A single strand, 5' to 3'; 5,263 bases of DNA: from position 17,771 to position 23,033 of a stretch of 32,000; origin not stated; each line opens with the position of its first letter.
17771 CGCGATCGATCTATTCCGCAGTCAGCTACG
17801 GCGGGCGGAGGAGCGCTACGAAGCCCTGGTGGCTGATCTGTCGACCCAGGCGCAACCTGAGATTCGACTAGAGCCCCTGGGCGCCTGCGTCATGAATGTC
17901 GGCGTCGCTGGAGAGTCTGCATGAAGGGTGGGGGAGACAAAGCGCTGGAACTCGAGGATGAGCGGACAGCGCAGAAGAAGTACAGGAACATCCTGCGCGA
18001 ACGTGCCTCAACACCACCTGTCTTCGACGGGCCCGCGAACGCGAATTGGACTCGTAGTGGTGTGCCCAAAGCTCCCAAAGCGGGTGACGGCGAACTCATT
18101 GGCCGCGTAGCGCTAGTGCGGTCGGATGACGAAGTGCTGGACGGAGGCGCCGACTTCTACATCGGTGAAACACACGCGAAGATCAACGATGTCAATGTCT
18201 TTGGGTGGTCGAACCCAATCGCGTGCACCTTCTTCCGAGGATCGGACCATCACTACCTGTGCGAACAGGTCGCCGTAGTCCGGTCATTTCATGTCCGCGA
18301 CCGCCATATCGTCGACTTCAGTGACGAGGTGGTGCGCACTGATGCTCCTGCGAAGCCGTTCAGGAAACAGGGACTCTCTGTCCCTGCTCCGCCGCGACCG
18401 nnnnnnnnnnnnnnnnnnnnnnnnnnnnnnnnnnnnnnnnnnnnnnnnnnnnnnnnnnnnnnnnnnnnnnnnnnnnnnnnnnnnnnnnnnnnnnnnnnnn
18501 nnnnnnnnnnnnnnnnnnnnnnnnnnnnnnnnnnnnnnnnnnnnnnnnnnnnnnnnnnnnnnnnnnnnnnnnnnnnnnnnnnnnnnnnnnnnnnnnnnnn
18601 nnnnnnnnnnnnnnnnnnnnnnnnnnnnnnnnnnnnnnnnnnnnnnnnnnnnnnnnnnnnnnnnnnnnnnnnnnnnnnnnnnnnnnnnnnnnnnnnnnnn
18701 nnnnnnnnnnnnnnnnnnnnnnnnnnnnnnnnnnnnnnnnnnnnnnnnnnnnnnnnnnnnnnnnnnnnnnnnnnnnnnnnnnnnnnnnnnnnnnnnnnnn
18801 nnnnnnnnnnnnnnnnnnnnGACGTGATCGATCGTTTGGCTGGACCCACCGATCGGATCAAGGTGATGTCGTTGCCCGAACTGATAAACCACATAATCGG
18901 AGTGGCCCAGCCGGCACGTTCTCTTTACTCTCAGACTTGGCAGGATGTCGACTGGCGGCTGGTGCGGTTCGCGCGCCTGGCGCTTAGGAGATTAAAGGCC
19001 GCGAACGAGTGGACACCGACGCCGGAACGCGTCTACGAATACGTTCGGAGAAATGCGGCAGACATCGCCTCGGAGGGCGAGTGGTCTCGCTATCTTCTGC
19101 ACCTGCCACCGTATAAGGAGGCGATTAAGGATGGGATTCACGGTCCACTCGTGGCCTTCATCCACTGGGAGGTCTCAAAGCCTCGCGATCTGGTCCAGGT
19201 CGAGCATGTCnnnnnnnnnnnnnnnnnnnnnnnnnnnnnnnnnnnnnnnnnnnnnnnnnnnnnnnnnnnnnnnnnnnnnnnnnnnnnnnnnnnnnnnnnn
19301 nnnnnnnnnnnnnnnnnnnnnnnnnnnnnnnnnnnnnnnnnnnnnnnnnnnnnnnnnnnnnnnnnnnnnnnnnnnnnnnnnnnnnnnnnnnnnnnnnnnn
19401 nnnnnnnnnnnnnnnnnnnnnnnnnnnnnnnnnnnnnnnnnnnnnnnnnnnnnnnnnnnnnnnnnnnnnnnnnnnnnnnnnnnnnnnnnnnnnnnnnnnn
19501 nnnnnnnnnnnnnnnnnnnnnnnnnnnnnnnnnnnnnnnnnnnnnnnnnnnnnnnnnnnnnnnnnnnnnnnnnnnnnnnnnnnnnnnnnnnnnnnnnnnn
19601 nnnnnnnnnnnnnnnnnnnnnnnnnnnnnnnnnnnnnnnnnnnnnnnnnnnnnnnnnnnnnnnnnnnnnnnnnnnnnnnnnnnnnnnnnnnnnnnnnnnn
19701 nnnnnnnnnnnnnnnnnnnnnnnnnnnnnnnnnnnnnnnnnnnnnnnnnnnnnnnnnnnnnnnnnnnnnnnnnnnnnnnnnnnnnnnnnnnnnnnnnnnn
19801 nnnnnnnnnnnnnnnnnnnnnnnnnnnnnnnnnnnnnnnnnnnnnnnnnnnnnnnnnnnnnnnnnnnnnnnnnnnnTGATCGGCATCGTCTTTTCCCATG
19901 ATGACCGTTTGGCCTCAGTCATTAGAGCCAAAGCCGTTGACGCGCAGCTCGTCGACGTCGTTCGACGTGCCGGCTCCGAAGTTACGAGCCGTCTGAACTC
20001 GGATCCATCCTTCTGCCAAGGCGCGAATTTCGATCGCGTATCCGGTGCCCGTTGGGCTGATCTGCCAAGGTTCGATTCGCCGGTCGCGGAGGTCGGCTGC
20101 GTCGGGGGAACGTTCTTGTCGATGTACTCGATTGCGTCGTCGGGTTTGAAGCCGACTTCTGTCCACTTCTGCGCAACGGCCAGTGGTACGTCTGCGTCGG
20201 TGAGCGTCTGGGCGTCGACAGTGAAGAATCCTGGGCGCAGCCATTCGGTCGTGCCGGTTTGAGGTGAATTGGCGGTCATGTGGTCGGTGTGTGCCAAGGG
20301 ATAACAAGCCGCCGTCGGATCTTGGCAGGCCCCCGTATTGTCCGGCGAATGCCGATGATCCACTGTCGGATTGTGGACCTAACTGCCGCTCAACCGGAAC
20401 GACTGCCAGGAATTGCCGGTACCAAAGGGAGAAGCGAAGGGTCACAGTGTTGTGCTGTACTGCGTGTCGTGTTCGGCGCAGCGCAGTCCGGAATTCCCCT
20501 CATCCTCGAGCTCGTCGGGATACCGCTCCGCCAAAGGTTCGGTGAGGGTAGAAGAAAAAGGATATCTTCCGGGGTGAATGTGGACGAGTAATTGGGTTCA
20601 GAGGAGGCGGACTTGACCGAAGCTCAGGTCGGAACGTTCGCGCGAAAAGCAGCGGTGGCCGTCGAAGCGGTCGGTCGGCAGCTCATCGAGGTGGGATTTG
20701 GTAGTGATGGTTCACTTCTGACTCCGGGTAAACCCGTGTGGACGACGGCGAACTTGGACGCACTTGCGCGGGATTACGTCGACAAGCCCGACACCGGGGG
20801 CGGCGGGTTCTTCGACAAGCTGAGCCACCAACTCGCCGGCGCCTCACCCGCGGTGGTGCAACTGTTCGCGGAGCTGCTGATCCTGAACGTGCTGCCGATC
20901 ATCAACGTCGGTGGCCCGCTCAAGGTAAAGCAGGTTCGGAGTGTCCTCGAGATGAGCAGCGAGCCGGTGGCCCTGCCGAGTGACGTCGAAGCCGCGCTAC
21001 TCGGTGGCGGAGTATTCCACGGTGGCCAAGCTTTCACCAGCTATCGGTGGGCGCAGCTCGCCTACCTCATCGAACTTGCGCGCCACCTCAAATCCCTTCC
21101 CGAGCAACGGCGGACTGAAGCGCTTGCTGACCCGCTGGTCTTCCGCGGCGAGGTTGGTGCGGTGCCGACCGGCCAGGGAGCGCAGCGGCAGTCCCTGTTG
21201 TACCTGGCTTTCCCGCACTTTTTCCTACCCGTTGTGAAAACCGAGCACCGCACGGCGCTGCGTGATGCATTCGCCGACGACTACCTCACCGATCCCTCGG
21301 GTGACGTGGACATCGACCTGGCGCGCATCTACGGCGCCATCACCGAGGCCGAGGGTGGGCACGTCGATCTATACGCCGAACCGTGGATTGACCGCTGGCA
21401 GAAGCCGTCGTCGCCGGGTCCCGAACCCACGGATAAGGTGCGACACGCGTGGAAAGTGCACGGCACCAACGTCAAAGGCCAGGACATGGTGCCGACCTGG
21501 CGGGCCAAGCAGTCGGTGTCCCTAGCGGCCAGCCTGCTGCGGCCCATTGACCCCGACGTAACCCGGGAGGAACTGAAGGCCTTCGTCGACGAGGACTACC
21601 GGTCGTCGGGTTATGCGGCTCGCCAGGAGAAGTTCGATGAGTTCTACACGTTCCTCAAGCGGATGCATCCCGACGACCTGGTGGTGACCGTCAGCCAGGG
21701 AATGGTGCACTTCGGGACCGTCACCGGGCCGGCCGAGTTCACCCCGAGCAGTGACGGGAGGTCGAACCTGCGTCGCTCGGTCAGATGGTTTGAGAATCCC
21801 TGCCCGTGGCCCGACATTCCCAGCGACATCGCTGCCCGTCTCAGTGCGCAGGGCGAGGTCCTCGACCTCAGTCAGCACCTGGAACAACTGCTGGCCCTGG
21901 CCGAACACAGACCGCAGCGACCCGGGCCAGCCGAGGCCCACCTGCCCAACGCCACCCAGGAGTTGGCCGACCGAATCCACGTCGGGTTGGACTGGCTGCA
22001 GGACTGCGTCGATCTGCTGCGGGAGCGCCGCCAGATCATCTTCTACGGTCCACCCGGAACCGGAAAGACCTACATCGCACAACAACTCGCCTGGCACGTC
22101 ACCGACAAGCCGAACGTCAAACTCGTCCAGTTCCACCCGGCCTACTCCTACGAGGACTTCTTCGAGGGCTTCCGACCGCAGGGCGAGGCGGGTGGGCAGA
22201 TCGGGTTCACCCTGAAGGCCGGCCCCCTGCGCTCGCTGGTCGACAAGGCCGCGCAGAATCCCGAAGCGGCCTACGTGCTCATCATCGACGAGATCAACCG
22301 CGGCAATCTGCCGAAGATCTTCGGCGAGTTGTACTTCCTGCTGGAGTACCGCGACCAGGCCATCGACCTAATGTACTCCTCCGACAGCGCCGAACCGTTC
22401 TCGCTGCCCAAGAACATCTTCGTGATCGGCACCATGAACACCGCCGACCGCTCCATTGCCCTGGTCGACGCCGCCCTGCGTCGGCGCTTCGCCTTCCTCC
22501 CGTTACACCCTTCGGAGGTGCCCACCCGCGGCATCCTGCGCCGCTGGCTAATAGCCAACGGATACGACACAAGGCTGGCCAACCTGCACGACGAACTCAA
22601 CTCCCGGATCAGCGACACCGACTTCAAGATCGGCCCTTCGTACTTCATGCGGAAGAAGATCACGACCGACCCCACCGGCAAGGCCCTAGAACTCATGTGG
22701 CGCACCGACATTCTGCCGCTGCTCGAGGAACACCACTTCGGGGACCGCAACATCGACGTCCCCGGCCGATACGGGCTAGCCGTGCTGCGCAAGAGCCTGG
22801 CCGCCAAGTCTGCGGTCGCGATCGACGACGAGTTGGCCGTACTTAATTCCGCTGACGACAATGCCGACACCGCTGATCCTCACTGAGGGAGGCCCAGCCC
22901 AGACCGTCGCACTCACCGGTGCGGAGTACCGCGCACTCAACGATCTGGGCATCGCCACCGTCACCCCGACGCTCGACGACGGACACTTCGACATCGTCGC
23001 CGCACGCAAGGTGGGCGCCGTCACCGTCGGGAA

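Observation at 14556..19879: SNF2-family ATPase + HelD/UvrD-like SF1 helicase operon: candidate undescribed two-helicase defence module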

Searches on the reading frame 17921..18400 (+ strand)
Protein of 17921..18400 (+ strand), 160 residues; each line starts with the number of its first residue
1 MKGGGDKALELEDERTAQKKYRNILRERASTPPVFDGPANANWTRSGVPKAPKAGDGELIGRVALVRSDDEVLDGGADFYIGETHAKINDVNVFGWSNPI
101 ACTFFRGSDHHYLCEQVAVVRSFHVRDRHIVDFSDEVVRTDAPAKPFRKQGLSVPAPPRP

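Call 79: search_protein_families(library=pfam, proteins=[window:17921-18400:+], max_evalue=10)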
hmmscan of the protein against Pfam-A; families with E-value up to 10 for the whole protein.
window:17921-18400:+ (160 aa): 0 families

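Call 86: search_protein_representatives(protein=window:17921-18400:+)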
Query: 160 residues. Proteins with E-value up to 0.001 (for the whole library): 138; up to 1e-10: 52; up to 1e-30: 5. The best 138 are listed.
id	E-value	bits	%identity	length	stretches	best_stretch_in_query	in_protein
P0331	3.8e-44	166.5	54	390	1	6-158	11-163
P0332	8.9e-43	162.1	54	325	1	7-159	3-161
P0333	3.6e-42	160.1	51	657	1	7-159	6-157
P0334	6.7e-41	156.0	48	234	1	7-159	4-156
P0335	9.7e-34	132.7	45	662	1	8-158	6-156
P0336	3.1e-30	121.3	47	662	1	7-158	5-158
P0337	5.2e-30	120.6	43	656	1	7-158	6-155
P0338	6.7e-29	116.9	42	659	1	2-159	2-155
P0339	1.1e-28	116.3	45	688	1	9-158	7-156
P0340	1.0e-27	113.1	43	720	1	7-159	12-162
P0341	3.4e-27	111.4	38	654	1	9-155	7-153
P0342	3.4e-25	104.9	46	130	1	10-124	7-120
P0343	1.8e-23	99.3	40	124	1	10-123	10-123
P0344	2.6e-23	98.8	37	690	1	11-159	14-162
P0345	4.7e-23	97.9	53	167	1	49-158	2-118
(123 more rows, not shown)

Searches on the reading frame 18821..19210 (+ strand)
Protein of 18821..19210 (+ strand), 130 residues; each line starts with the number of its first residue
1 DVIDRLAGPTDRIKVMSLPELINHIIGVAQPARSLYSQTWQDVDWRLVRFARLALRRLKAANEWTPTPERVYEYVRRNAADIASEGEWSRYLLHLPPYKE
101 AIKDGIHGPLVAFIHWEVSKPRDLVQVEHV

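Call 79: search_protein_families(library=pfam, proteins=[window:18821-19210:+], max_evalue=10)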
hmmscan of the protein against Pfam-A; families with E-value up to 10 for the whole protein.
window:18821-19210:+ (130 aa): 0 families

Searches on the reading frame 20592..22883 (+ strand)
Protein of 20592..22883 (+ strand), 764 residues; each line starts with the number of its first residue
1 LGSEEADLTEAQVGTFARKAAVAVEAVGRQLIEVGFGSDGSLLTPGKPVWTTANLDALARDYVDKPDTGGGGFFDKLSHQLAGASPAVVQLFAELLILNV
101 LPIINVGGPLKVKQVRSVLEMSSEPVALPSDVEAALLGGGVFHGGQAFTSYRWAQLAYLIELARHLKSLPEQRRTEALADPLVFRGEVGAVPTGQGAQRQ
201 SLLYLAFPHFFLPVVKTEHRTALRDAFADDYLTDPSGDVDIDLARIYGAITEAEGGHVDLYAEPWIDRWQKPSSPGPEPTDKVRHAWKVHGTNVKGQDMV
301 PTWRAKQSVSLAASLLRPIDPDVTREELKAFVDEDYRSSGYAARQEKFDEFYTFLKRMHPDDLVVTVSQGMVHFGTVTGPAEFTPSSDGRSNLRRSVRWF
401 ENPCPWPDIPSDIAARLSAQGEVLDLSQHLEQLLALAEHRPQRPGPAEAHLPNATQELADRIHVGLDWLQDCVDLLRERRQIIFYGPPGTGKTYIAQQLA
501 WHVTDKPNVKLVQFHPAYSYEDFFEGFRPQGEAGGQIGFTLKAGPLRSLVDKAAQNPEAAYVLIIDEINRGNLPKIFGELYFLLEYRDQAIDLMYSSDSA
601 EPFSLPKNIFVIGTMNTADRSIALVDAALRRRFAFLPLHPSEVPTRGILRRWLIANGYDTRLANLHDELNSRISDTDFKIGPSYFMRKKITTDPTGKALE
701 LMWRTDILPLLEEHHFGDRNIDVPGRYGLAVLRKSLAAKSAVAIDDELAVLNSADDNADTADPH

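Call 11: search_protein_families(library=pfam, proteins=[window:20592-22883:+], max_evalue=0.001)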
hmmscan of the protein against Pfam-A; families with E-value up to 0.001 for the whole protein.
window:20592-22883:+ (764 aa): 6 families
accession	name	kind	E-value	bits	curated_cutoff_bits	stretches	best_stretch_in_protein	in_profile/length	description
PF07728.20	AAA_5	-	3.5e-19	69.6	22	1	482-633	2-139/139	AAA domain (dynein-related subfamily)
PF00004.35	AAA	-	5e-08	33.9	21.2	1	482-634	1-124/131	ATPase family associated with various cellular activities (AAA)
PF20720.3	nSTAND3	-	1e-05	25.7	27.2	1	469-524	7-58/155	Novel STAND NTPase 3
PF13401.12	AAA_22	-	3.3e-05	24.6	27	1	478-585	4-109/130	AAA domain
PF13481.12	AAA_25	-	0.00013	22.1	27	1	474-505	28-59/195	AAA domain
PF13191.12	AAA_16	-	0.00085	20.3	32.6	0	480-525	25-71/167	AAA ATPase domain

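Call 12: search_protein_families(library=padloc, proteins=[window:20592-22883:+], max_evalue=0.001)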
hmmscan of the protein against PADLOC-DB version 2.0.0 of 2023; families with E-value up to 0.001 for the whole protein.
window:20592-22883:+ (764 aa): 9 families
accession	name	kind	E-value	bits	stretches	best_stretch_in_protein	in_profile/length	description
PDLC03547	REase_II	-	4.3e-19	66.5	1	471-634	256-439/585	Type II restriction enzyme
PDLC03448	REase_II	-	1.4e-13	47.9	2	559-686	625-771/857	Type II restriction enzyme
PDLC04815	PDC-S02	-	2.8e-10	38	1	323-442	38-161/346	-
PDLC04819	PDC-S02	-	8.4e-10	36.4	1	285-404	4-123/334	-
PDLC04824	PDC-S02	-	7.4e-05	20.1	1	347-442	69-163/308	-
PDLC04547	PDC-M26A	-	0.00029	17.5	1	469-603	322-449/724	-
PDLC02196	IetA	-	0.00039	18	0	479-502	122-145/374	-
PDLC04140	mad8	-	0.00056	17.5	0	473-516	20-67/314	mads_8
PDLC02195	IetA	-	0.0009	16.6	0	479-503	137-161/395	-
